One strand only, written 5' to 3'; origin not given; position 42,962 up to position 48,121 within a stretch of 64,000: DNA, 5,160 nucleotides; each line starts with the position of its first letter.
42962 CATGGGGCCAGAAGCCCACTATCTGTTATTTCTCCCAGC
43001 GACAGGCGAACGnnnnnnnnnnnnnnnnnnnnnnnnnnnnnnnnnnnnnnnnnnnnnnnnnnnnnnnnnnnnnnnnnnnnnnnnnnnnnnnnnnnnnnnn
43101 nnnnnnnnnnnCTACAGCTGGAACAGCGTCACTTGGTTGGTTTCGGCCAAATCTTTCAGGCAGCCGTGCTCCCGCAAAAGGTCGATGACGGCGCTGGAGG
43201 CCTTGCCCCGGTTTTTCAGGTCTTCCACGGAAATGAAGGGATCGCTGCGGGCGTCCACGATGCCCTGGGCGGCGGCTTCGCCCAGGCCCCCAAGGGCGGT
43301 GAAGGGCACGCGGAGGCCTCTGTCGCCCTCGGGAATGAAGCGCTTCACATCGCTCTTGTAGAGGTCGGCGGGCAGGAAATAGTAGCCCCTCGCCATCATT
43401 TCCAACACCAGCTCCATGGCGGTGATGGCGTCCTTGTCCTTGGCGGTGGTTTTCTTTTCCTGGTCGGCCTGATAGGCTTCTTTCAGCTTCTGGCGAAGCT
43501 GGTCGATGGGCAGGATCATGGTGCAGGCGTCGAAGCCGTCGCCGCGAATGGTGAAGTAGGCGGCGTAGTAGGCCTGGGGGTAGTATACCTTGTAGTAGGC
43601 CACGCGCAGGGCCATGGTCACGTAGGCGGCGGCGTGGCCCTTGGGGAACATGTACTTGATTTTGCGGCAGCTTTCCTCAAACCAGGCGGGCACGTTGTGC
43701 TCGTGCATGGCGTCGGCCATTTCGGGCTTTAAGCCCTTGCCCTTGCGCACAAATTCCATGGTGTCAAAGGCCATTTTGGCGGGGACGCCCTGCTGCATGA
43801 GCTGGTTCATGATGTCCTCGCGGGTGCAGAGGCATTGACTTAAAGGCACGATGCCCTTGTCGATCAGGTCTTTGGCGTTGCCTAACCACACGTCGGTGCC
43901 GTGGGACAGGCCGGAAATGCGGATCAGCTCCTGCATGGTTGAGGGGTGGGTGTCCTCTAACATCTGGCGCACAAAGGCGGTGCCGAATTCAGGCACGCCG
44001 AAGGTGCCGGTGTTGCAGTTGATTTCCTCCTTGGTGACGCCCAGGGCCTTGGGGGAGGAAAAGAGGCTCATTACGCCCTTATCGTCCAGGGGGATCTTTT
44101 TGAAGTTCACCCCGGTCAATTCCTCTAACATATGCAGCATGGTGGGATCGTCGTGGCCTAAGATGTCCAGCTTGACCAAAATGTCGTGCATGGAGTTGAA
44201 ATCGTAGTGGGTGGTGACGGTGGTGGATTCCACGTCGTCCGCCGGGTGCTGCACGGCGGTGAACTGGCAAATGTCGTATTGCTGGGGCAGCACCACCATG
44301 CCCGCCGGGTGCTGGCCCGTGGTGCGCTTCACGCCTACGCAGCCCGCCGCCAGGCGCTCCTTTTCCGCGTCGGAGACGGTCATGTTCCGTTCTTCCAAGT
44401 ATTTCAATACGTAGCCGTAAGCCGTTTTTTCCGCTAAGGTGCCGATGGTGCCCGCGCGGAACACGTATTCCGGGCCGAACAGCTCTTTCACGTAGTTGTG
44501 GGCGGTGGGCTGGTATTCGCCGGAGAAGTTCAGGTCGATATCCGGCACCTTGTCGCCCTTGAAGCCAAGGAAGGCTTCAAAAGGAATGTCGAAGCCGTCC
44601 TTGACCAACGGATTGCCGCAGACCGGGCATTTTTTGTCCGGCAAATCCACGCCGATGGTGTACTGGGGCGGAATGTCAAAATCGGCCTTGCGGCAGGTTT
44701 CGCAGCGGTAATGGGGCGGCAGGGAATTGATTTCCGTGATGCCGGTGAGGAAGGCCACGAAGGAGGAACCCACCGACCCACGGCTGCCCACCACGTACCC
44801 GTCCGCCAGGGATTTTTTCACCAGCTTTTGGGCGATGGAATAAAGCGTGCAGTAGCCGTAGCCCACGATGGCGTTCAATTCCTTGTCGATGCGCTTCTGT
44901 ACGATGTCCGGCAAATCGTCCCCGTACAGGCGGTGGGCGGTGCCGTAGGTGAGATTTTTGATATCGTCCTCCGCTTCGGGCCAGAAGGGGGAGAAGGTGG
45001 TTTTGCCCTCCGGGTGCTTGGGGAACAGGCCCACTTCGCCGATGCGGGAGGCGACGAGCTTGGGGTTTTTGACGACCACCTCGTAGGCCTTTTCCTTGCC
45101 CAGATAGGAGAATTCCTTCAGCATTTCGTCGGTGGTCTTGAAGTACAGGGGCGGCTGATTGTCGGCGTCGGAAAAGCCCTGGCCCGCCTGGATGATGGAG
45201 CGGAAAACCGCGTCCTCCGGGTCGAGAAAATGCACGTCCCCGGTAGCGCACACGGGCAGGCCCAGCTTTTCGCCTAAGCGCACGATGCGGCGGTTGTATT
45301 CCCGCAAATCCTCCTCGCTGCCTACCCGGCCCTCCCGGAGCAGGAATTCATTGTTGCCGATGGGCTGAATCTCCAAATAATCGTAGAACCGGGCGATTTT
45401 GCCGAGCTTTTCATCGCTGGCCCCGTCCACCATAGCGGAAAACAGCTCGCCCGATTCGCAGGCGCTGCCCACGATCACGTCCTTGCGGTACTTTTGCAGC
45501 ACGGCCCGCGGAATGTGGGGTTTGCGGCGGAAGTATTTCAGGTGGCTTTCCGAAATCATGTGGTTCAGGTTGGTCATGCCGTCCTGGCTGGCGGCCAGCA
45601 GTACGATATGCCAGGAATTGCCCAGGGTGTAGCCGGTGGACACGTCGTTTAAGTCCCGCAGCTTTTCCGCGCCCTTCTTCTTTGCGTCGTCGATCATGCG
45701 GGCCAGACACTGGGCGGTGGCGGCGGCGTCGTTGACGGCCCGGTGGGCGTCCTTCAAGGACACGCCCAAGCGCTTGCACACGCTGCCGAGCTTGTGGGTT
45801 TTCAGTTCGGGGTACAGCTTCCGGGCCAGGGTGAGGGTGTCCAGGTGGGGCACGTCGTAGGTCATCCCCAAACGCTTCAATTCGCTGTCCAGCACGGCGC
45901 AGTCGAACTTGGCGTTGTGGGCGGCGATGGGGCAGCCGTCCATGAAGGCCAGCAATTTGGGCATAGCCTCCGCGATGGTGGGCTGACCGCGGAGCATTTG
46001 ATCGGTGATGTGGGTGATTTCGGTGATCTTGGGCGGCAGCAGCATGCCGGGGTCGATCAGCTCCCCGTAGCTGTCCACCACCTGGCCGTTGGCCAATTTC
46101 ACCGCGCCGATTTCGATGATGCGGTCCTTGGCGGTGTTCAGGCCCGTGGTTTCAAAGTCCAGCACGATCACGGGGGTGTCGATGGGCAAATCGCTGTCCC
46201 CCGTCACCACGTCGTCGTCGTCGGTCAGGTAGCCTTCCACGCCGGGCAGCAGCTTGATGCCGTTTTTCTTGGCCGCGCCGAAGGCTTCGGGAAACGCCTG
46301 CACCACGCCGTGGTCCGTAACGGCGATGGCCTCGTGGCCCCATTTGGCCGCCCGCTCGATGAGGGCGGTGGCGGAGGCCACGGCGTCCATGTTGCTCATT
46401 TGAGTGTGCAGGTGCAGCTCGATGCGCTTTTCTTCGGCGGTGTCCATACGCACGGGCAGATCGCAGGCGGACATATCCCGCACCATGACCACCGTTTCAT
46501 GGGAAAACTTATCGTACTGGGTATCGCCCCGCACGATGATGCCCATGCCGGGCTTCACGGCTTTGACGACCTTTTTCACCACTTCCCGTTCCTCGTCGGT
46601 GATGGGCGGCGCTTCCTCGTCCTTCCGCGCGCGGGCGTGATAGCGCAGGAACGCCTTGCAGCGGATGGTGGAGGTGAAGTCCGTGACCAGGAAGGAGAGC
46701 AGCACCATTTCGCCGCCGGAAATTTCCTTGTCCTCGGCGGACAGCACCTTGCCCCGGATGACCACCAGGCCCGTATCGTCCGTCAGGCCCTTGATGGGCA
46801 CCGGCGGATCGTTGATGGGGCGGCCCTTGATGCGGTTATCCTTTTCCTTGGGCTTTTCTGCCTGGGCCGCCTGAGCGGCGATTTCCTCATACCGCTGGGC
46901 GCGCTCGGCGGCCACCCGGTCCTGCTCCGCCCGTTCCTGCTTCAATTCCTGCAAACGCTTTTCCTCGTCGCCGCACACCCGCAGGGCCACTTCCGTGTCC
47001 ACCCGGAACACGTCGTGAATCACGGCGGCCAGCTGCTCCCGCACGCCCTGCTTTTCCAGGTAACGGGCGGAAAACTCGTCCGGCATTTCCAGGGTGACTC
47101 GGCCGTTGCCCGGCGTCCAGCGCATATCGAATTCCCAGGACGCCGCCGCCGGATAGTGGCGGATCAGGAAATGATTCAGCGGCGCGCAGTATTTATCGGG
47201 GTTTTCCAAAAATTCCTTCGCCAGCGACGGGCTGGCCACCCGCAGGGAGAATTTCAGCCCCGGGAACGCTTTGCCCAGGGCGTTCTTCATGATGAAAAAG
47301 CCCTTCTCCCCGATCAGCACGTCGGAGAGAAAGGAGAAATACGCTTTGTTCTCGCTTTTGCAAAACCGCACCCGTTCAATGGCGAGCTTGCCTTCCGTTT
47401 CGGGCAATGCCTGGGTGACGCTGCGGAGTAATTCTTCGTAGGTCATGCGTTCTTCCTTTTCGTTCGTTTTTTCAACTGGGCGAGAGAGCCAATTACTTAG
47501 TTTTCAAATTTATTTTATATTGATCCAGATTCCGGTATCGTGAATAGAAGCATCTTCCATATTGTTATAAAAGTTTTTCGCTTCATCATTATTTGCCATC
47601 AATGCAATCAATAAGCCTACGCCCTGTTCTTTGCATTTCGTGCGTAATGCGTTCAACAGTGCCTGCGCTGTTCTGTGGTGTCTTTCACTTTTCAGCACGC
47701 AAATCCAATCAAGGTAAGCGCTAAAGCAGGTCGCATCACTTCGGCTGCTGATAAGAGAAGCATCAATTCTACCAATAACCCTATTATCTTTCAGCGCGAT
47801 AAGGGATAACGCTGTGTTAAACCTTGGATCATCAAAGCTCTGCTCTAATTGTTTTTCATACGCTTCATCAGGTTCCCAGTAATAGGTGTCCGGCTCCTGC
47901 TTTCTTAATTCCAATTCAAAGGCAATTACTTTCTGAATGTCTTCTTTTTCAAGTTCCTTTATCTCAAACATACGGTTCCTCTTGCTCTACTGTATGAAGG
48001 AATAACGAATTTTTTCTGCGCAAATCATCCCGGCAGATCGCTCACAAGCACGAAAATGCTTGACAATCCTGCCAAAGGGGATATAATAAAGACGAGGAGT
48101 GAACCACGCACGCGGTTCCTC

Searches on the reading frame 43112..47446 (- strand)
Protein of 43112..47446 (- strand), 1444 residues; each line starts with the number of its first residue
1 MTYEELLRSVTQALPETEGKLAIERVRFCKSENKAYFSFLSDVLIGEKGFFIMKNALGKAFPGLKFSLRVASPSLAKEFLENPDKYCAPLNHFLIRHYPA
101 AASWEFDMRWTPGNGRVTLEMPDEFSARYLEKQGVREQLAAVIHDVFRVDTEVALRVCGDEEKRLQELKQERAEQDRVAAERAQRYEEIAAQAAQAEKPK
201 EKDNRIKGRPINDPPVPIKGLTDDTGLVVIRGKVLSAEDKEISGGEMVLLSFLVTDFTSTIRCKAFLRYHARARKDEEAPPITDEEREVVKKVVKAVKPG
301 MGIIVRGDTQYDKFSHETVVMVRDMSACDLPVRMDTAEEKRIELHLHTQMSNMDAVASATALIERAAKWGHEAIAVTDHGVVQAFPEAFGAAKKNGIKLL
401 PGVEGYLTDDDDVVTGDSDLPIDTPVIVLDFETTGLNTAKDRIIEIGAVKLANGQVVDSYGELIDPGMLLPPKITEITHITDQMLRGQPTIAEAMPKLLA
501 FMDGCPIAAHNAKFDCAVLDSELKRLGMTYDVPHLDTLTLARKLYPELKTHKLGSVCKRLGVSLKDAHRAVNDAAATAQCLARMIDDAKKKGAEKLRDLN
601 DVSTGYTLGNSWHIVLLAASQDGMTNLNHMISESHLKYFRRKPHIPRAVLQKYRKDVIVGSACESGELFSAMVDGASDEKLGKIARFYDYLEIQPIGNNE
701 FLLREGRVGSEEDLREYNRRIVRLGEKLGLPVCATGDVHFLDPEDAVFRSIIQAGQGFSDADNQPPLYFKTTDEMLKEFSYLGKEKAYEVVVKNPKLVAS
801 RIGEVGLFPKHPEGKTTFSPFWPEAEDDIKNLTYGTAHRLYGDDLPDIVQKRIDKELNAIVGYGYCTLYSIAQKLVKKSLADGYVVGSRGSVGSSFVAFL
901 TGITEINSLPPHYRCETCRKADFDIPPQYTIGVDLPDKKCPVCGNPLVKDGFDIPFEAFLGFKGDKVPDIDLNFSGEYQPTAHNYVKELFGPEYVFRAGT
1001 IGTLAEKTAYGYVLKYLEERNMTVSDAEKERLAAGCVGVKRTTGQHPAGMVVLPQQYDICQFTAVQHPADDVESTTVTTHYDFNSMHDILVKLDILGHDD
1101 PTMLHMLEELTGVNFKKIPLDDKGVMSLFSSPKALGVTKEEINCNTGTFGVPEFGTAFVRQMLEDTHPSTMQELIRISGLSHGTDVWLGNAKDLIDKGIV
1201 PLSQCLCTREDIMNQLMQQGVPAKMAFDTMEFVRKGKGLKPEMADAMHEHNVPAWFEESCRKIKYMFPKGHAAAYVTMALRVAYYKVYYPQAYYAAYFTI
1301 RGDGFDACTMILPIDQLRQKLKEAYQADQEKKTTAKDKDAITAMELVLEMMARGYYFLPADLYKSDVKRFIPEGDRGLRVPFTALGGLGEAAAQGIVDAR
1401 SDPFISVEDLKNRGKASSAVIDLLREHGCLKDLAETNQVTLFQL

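Call 11: search_protein_families(library=pfam, proteins=[window:43112-47446:-], max_evalue=0.01)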
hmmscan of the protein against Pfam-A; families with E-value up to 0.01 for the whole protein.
window:43112-47446:- (1444 aa): 9 families
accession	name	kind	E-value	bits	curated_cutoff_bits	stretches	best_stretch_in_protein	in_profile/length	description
PF07733.18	DNA_pol3_alpha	-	5.1e-54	184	23.9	2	829-1020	3-154/260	Bacterial DNA polymerase III alpha NTPase domain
PF00929.31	RNase_T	-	1.9e-35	123.3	24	1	427-579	1-162/164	Exonuclease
PF02811.25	PHP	-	2.5e-27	96.7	26.4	1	343-688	1-152/164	PHP domain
PF17657.6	DNA_pol3_finger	-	1.6e-20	73.5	22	1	1101-1237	2-147/166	Bacterial DNA polymerase III alpha subunit finger domain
PF14579.12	HHH_6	-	8.1e-10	39.2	25.6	1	1357-1436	4-86/90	Helix-hairpin-helix motif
PF21762.3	DEDDh_C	-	8.8e-06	26.4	27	1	509-584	112-188/188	DNA polymerase III subunit epsilon-like, C-terminal domain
PF16473.11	Rv2179c-like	-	1.7e-05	25.1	27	1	427-583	3-175/177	3'-5' exoribonuclease Rv2179c-like domain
PF11490.13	DNA_pol3_a_NII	-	0.0012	19.2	26.3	1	113-200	29-115/117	DNA polymerase III polC-type N-terminus II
PF13482.12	RNase_H_2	-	0.0047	17.3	22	0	429-565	3-118/165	RNase_H superfamily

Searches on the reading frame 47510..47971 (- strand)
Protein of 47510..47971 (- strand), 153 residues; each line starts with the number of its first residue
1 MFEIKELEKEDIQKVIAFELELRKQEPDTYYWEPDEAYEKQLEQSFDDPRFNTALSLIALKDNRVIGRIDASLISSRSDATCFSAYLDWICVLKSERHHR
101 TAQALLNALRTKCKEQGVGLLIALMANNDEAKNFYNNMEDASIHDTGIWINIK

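Call 11: search_protein_families(library=pfam, proteins=[window:47510-47971:-], max_evalue=0.01)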
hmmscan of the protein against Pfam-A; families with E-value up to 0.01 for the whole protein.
window:47510-47971:- (153 aa): 4 families
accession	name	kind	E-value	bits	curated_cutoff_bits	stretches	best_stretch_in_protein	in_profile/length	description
PF00583.31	Acetyltransf_1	-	6.1e-09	36.6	20.7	1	29-135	12-111/116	Acetyltransferase (GNAT) family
PF13508.13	Acetyltransf_7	-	8.1e-07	29.8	27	1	57-137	6-79/84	Acetyltransferase (GNAT) domain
PF13673.13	Acetyltransf_10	-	0.00014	22.3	23.6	1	40-138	20-105/128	Acetyltransferase (GNAT) domain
PF03928.20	HbpS-like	-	0.0093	16.4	25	0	99-148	3-51/128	Haem degrading protein HbpS-like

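Call 12: search_protein_families(library=padloc, proteins=[window:47510-47971:-], max_evalue=0.01)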
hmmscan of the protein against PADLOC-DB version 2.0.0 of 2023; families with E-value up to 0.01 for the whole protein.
window:47510-47971:- (153 aa): 0 families

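Call 18: find_encoding_contigs(protein=window:47510-47971:-, flank=4000, max_places=10)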
Protein window:47510-47971:- (153 aa): 22 contigs read that carry it; 10 places shown.
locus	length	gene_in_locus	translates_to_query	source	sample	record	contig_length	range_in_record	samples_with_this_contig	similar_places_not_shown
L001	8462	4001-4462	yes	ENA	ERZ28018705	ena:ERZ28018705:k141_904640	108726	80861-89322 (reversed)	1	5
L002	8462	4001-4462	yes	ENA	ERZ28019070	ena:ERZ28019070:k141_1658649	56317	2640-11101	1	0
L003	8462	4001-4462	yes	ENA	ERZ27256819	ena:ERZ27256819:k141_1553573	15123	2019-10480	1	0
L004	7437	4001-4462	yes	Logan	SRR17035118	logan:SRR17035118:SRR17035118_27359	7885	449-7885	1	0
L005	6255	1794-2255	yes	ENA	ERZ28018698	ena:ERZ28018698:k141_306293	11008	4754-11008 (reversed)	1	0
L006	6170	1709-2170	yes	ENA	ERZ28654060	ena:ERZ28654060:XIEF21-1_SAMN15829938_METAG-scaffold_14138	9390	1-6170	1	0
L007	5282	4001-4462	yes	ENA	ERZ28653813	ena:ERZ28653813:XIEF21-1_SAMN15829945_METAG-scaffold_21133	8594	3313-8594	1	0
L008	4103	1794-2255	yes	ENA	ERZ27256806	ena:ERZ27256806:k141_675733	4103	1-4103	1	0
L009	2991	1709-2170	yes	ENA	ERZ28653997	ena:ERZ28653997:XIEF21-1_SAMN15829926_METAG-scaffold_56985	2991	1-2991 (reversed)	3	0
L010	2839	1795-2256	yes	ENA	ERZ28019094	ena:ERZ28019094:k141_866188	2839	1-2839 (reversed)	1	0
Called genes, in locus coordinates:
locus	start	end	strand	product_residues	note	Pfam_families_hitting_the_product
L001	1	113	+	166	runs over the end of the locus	PF11848:DUF3368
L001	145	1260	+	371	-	PF02163:Peptidase_M50, PF17820:PDZ_6 (weak)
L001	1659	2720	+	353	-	PF04551:GcpE, PF26540:GcpE_C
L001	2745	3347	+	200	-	-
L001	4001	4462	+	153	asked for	PF00583:Acetyltransf_1, PF13508:Acetyltransf_7 (weak)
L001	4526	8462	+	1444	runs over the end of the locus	PF02811:PHP, PF00929:RNase_T, PF21762:DEDDh_C (weak), PF07733:DNA_pol3_alpha, PF17657:DNA_pol3_finger, PF14579:HHH_6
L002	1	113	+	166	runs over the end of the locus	PF11848:DUF3368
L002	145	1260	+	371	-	PF02163:Peptidase_M50, PF17820:PDZ_6 (weak)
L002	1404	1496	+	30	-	-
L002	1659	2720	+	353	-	PF04551:GcpE, PF26540:GcpE_C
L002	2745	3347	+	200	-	-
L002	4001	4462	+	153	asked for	PF00583:Acetyltransf_1, PF13508:Acetyltransf_7 (weak)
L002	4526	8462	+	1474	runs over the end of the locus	PF02811:PHP, PF00929:RNase_T, PF21762:DEDDh_C (weak), PF07733:DNA_pol3_alpha, PF17657:DNA_pol3_finger, PF14579:HHH_6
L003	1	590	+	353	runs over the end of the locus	PF02670:DXP_reductoisom, PF08436:DXP_redisom_C, PF13288:DXPR_C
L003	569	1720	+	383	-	PF02163:Peptidase_M50, PF00595:PDZ (faint), PF13180:PDZ_2 (weak)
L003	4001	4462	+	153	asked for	PF00583:Acetyltransf_1, PF13508:Acetyltransf_7 (weak)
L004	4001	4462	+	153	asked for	PF00583:Acetyltransf_1, PF13508:Acetyltransf_7 (weak)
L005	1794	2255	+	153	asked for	PF00583:Acetyltransf_1, PF13508:Acetyltransf_7 (weak)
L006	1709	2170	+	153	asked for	PF00583:Acetyltransf_1, PF13508:Acetyltransf_7 (weak)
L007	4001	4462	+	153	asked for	PF00583:Acetyltransf_1, PF13508:Acetyltransf_7 (weak)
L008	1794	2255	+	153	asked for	PF00583:Acetyltransf_1, PF13508:Acetyltransf_7 (weak)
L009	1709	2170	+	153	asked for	PF00583:Acetyltransf_1, PF13508:Acetyltransf_7 (weak)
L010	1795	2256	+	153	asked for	PF00583:Acetyltransf_1, PF13508:Acetyltransf_7 (weak)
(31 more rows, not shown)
